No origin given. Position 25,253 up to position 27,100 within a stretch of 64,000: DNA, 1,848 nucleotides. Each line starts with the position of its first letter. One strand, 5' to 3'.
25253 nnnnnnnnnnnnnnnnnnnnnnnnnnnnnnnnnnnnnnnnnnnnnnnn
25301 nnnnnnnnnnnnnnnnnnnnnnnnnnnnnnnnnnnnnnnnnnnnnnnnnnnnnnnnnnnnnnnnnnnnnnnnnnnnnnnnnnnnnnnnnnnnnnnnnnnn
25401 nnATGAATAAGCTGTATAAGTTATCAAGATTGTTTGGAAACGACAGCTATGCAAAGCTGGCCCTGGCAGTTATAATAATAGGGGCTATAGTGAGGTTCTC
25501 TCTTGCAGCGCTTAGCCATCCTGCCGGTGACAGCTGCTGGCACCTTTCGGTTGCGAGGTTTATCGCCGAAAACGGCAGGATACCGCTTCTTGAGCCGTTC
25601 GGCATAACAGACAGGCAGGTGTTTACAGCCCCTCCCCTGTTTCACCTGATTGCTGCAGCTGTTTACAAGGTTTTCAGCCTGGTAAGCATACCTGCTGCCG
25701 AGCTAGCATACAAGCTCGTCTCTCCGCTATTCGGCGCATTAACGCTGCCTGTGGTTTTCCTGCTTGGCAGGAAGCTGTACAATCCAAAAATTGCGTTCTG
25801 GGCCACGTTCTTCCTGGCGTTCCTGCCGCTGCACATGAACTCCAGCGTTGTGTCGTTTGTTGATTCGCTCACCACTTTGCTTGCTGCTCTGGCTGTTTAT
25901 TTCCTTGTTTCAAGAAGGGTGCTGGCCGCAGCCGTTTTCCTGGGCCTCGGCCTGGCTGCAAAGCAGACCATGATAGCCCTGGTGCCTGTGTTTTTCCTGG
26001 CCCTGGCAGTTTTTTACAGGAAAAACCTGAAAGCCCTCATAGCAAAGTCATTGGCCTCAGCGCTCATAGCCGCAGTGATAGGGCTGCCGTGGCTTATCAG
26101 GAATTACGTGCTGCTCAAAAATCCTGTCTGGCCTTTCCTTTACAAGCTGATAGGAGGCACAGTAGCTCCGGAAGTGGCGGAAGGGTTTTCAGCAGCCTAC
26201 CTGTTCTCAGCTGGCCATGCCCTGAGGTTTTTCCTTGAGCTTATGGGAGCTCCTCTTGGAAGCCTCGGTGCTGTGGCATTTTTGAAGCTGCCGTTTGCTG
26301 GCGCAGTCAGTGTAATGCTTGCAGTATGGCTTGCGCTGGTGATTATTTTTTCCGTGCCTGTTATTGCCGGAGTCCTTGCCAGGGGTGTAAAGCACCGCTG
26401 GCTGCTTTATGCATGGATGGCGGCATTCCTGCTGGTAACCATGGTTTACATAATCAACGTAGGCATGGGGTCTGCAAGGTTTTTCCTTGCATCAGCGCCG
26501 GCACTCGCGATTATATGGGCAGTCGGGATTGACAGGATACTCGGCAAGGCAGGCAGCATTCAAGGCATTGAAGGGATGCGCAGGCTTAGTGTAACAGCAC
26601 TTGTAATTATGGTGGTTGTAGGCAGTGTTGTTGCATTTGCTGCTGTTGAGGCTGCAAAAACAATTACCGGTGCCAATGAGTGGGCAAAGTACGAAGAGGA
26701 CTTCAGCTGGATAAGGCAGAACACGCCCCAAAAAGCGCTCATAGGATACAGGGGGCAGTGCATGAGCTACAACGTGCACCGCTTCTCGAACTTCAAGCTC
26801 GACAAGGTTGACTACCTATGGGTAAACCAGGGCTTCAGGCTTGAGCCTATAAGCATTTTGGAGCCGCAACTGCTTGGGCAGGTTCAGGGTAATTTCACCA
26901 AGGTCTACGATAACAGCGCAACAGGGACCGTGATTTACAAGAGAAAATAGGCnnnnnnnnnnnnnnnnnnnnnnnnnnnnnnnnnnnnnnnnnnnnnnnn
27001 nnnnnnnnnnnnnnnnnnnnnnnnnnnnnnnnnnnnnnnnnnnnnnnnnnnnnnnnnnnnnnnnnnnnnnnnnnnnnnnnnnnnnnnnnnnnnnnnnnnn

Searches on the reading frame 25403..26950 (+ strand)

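Call 9: search_protein_families(library=pfam, proteins=[window:25403-26950:+])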
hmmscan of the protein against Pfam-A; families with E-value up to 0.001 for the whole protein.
window:25403-26950:+ (515 aa): 2 families
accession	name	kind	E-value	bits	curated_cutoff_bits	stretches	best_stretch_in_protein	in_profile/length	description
PF13231.12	PMT_2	-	1.3e-07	32.4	26.1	1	77-231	3-158/160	Dolichyl-phosphate-mannose-protein mannosyltransferase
PF09594.16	GT87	-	0.00089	19.5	25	1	84-313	7-212/237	Glycosyltransferase family 87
